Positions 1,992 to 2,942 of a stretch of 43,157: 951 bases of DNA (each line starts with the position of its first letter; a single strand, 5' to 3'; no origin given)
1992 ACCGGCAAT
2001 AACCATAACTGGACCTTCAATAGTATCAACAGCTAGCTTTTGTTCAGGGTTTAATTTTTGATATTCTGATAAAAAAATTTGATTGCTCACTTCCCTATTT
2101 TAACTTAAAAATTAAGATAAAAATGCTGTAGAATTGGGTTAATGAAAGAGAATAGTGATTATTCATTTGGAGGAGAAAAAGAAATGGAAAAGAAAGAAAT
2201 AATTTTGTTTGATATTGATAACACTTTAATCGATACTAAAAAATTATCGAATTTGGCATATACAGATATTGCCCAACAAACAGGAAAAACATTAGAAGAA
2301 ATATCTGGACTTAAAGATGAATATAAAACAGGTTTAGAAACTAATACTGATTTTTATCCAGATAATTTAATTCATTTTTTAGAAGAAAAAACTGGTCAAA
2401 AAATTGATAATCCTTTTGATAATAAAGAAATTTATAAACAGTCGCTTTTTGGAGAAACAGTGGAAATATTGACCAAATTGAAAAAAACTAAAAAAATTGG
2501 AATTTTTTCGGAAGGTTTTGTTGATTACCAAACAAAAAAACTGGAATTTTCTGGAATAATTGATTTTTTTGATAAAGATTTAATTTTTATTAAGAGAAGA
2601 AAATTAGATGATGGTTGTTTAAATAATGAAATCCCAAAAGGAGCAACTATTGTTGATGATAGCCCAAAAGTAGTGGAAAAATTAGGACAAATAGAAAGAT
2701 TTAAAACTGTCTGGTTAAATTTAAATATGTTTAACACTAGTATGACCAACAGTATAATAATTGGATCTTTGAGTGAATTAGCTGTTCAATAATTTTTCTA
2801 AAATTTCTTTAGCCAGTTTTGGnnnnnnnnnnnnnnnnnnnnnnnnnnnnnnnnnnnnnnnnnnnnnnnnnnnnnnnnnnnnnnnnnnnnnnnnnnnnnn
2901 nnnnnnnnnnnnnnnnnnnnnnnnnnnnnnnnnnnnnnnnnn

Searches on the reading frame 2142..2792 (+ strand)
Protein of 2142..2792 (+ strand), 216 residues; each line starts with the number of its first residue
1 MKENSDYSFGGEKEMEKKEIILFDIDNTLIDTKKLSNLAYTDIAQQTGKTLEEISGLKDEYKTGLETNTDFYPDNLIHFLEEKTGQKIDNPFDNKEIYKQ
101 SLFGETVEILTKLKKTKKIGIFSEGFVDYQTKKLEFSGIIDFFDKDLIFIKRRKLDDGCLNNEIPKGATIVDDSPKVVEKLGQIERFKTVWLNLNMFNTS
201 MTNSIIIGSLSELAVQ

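Call 13: search_protein_families(library=pfam, proteins=[window:2142-2792:+])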
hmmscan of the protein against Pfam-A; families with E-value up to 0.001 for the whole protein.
window:2142-2792:+ (216 aa): 2 families
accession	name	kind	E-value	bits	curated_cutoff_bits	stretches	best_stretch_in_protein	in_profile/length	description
PF00702.32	Hydrolase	-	3.3e-08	34.6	26.4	1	20-148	3-146/191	haloacid dehalogenase-like hydrolase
PF13419.12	HAD_2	-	2.8e-06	28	23.8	1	21-145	1-124/178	Haloacid dehalogenase-like hydrolase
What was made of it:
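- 2142..2792 (+): HAD-family hydrolase gene, convergent with gatB. Pfam Hydrolase and HAD_2 (call 13).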
